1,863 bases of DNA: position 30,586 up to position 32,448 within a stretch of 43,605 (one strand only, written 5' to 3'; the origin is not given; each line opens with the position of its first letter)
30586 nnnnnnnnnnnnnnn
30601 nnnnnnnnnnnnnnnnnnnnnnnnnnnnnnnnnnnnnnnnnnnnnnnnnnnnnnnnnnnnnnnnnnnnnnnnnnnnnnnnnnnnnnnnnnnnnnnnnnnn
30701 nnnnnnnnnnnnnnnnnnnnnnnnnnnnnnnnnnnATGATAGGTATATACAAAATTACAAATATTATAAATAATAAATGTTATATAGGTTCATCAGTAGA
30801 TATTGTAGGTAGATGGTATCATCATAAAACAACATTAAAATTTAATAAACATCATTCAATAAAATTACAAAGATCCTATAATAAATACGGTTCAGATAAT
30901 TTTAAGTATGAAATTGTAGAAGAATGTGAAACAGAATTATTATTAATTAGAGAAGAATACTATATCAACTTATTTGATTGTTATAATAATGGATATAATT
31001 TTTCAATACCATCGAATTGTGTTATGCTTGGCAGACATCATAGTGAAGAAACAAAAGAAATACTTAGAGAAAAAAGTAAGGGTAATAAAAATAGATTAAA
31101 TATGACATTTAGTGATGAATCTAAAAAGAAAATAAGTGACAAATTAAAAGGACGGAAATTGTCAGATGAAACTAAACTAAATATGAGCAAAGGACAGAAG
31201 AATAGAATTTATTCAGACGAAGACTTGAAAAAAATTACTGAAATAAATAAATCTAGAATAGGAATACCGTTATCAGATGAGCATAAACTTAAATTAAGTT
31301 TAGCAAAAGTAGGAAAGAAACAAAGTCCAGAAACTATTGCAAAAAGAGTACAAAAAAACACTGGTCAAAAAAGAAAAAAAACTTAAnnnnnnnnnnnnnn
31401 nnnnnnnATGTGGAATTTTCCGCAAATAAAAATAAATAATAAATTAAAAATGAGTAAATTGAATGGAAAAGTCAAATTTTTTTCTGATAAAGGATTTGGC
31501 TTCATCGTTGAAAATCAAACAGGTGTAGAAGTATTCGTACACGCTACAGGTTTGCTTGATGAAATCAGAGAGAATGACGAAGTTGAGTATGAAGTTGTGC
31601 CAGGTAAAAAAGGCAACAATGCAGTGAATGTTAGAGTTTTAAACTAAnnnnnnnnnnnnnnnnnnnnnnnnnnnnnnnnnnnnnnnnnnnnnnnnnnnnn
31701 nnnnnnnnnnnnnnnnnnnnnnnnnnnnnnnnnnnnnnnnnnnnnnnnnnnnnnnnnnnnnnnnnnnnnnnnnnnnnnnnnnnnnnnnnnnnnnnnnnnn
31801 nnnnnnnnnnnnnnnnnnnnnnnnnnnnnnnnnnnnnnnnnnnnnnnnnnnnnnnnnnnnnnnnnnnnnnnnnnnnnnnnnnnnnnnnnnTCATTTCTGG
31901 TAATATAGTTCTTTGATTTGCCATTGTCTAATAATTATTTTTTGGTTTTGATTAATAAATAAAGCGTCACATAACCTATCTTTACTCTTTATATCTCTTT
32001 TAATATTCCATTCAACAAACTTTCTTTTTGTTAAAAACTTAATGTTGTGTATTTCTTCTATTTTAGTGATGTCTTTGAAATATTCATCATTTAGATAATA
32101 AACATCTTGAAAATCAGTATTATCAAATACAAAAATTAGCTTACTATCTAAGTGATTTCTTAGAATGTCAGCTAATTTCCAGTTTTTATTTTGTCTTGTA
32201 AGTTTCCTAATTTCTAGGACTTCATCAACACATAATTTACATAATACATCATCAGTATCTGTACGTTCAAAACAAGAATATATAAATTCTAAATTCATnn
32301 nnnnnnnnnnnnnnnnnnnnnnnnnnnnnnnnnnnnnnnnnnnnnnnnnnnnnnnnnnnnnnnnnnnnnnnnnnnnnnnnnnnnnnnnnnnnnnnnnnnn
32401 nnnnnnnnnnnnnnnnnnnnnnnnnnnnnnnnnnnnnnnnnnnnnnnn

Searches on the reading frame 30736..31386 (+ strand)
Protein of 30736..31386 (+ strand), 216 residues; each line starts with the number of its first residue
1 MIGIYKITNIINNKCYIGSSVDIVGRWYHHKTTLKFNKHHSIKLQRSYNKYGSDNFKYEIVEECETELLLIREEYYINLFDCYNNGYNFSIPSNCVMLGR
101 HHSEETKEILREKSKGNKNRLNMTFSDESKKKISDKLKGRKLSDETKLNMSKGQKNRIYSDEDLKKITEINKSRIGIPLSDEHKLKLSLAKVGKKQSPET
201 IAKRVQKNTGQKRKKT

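Call 4: search_protein_families(library=pfam, proteins=[window:30736-31386:+], max_evalue=1)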
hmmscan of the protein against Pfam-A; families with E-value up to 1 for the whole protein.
window:30736-31386:+ (216 aa): 2 families
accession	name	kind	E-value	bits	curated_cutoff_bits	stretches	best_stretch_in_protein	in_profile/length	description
PF01541.30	GIY-YIG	-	1.8e-08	35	22.6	1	2-85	2-75/78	GIY-YIG catalytic domain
PF07460.16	NUMOD3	-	9.2e-07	29.1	20.4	4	99-134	1-37/37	NUMOD3 motif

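Call 24: search_protein_families(library=phrogs, proteins=[window:30736-31386:+], max_evalue=0.1)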
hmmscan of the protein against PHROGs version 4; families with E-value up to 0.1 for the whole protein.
window:30736-31386:+ (216 aa): 12 families
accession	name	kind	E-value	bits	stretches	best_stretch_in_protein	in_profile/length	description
phrog_314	-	DNA, RNA and nucleotide metabolism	6.1e-38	132.1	2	1-170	178-338/574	homing endonuclease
phrog_7168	-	DNA, RNA and nucleotide metabolism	1.7e-24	87.8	1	1-158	1-162/284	homing endonuclease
phrog_5123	-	DNA, RNA and nucleotide metabolism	5.9e-15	56.5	1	1-93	1-92/152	homing endonuclease with GIY-YIG motif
phrog_19446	-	DNA, RNA and nucleotide metabolism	3.1e-13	50.8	1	1-182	1-172/254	homing endonuclease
phrog_32884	-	unknown function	0.0011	20.3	0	121-159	30-68/71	-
phrog_26160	-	unknown function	0.0081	16.3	1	3-82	184-270/278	-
phrog_3404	-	DNA, RNA and nucleotide metabolism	0.013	16.3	1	3-91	4-87/235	HNH endonuclease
phrog_20015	-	DNA, RNA and nucleotide metabolism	0.022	16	1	4-21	5-22/46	endonuclease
phrog_16880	-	DNA, RNA and nucleotide metabolism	0.029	15.3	1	4-49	9-55/162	endonuclease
phrog_655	-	DNA, RNA and nucleotide metabolism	0.041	14.8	0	101-190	120-196/343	homing endonuclease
phrog_29963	-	unknown function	0.067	13.7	0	37-88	83-135/192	-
phrog_24910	-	unknown function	0.07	13.9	0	162-210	30-78/169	-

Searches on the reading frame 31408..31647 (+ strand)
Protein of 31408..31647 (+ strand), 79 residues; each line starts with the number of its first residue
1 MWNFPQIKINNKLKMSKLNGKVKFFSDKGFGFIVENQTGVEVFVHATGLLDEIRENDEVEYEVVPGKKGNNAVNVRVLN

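Call 63: search_protein_families(library=pfam, proteins=[window:31408-31647:+], max_evalue=0.01)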
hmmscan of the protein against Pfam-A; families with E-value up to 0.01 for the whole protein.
window:31408-31647:+ (79 aa): 2 families
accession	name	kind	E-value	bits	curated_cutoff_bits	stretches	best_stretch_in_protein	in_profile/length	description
PF00313.28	CSD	-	5.3e-15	55.5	27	1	19-77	2-65/66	'Cold-shock' DNA-binding domain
PF22707.2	S1CSD-TOTE-2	-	0.0026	18.2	27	1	18-60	3-39/60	S1/CSD-like domain 2 of the TOTE conflict systems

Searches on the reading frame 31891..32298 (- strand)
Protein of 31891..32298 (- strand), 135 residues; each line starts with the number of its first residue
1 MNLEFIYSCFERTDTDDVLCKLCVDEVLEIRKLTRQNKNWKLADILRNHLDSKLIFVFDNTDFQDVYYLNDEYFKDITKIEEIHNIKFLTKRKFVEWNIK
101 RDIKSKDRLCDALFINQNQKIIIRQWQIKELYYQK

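Call 74: find_related_loci(query=window:31891-32298:-, collection=viral_contigs, flank=4000)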
Query window:31891-32298:- (135 aa) in viral_contigs; peptide patterns used: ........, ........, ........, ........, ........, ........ (x = any residue, [..] = any of these).
1 stretches matched a pattern, but none encodes a relative of the query by tblastn (E <= 1e-3).
